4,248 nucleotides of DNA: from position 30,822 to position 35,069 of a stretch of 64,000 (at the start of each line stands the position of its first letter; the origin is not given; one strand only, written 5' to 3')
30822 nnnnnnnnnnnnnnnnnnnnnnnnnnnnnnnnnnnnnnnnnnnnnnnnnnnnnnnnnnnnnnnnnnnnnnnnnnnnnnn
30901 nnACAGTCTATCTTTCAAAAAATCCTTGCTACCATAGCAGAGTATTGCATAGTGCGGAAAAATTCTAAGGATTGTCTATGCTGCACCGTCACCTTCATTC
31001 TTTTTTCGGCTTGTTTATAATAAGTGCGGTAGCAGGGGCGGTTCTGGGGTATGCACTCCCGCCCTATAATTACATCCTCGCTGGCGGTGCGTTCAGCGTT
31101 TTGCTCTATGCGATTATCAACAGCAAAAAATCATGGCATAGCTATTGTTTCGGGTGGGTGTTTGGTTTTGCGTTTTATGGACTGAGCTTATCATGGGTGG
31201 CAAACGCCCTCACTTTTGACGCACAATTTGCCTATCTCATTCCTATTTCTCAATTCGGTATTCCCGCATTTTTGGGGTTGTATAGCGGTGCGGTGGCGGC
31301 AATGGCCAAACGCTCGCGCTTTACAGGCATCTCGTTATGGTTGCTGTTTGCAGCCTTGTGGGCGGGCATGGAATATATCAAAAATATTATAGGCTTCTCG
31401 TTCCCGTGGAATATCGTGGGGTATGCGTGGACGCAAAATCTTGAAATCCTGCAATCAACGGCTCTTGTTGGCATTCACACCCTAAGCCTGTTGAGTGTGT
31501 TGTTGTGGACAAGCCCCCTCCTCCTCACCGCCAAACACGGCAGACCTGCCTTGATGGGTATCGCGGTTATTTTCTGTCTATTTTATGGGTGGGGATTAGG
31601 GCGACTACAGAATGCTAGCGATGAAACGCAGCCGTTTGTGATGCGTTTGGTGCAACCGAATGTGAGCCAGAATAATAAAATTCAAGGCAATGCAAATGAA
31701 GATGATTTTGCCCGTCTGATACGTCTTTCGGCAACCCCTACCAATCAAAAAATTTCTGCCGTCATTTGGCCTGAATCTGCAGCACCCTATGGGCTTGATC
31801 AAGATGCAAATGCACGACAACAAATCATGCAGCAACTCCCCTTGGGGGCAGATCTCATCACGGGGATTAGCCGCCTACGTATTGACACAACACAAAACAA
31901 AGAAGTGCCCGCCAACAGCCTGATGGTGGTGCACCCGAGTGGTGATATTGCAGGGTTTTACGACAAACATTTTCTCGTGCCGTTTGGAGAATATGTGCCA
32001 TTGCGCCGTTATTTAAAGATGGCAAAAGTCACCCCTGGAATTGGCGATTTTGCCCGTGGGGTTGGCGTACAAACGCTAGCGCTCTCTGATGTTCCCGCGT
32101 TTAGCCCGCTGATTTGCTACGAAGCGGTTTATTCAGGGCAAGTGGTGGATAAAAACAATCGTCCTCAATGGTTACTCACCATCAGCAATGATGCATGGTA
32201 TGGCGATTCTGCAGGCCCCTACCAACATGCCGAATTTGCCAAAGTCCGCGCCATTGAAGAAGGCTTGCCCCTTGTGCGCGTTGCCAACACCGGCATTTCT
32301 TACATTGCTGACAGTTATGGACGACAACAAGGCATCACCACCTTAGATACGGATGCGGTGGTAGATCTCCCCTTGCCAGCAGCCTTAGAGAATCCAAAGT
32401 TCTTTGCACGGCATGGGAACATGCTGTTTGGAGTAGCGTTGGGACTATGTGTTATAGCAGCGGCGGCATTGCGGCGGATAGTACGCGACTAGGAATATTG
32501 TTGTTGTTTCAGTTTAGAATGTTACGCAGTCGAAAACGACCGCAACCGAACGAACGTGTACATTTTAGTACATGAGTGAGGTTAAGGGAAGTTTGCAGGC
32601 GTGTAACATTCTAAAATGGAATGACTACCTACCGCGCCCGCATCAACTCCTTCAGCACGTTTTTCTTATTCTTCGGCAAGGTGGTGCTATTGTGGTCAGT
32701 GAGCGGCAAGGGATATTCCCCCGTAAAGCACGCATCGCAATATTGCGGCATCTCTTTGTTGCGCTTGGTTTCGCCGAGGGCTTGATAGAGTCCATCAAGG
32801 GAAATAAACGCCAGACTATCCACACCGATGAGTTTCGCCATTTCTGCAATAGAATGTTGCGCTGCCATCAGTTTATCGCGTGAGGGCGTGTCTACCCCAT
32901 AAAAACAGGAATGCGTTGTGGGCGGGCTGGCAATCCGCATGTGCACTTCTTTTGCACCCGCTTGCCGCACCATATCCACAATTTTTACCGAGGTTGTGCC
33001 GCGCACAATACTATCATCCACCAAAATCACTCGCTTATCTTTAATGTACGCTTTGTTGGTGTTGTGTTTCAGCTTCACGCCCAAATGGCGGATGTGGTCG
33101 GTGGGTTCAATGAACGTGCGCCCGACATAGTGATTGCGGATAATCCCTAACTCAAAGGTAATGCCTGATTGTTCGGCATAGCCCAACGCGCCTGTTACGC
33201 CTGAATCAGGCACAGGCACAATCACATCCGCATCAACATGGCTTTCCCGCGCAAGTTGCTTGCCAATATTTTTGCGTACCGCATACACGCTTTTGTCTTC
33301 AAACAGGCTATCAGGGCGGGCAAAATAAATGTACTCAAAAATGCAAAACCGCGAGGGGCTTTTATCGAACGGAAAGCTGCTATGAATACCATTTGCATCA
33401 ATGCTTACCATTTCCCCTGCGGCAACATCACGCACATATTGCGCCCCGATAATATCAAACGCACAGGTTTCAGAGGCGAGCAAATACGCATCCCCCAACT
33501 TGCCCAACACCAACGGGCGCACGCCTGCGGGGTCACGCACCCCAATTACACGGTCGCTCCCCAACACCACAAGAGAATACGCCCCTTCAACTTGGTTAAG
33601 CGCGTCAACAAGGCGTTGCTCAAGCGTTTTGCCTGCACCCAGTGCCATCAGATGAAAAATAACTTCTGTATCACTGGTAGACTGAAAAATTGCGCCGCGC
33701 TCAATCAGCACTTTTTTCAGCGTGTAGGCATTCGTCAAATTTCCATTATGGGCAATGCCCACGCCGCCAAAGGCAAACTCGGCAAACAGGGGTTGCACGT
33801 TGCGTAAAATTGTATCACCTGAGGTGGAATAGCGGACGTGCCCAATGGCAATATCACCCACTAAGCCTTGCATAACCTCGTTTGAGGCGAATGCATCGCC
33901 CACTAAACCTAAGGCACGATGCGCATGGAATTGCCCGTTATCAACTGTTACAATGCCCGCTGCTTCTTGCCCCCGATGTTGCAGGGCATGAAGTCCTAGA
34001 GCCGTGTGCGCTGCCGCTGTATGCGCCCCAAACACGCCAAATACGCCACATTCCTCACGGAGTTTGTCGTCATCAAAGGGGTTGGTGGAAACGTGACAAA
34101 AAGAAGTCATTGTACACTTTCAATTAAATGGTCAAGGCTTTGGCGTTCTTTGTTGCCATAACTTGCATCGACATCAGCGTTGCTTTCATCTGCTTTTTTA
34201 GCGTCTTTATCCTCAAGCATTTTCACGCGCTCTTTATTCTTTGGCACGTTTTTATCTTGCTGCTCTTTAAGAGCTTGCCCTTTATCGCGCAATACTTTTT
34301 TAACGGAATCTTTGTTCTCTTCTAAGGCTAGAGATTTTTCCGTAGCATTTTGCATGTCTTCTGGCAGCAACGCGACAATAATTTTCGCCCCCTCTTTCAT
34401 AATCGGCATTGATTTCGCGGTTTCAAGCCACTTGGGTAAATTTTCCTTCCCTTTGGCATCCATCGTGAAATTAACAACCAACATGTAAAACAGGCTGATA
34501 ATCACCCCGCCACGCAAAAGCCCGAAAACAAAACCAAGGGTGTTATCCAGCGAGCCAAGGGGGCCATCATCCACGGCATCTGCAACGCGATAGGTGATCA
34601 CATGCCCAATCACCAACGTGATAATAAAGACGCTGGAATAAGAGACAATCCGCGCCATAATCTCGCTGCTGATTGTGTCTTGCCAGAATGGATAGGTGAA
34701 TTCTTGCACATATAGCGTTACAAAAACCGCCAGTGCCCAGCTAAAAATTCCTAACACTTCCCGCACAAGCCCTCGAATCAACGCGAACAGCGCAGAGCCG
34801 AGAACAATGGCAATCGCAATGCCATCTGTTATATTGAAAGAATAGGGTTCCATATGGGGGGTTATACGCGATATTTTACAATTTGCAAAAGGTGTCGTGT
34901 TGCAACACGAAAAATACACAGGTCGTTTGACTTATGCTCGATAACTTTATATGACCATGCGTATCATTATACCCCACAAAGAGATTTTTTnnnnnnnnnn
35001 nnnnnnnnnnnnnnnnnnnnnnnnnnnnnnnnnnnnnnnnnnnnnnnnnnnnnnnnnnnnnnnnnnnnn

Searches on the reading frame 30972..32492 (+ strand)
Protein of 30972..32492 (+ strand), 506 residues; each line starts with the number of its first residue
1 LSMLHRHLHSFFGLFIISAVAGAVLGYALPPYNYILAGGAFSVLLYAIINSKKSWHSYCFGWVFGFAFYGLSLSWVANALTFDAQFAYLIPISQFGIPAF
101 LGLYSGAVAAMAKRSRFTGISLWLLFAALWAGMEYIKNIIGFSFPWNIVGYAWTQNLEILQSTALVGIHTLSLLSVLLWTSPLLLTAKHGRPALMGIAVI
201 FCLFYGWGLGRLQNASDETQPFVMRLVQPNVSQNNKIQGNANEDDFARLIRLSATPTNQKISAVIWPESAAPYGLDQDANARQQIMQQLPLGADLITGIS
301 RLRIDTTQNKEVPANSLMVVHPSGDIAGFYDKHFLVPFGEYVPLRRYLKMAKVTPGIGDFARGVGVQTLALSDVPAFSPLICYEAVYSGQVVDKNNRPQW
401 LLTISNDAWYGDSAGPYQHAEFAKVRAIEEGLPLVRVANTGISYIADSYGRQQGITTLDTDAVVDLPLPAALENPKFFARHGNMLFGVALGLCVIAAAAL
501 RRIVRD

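Call 38: search_protein_families(library=pfam, max_evalue=1e-8, proteins=[window:30972-32492:+])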
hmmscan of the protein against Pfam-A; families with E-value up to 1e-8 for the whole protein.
window:30972-32492:+ (506 aa): 2 families
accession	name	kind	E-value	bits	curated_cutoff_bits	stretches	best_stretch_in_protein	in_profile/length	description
PF20154.4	LNT_N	-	1.4e-22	81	27.1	1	21-178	1-156/159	Apolipoprotein N-acyltransferase N-terminal domain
PF00795.27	CN_hydrolase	-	1.2e-15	58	23.2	1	243-453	15-231/256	Carbon-nitrogen hydrolase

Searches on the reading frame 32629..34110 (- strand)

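Call 38: search_protein_families(library=pfam, max_evalue=1e-8, proteins=[window:32629-34110:-])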
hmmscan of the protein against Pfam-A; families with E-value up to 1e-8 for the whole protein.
window:32629-34110:- (493 aa): 2 families
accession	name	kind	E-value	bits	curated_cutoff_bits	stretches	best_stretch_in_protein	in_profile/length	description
PF13522.11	GATase_6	-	3.5e-18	66.3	27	1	85-214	10-130/130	Glutamine amidotransferase domain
PF13537.11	GATase_7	-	2.8e-17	63.3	25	1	99-218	7-121/123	Glutamine amidotransferase domain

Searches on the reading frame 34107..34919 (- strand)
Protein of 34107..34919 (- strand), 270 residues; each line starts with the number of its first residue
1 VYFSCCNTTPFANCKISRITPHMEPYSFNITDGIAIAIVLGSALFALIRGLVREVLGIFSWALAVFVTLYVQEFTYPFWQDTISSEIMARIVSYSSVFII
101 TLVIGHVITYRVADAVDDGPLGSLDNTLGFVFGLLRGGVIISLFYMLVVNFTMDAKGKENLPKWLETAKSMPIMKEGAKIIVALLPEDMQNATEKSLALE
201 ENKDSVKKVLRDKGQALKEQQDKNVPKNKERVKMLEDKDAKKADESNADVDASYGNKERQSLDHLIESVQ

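Call 38: search_protein_families(library=pfam, max_evalue=1e-8, proteins=[window:34107-34919:-])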
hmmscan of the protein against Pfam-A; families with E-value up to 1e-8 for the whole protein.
window:34107-34919:- (270 aa): 1 family
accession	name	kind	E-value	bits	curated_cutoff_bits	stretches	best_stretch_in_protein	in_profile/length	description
PF02674.22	Colicin_V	-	2.2e-30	106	29.3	1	32-177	2-142/144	Colicin V production protein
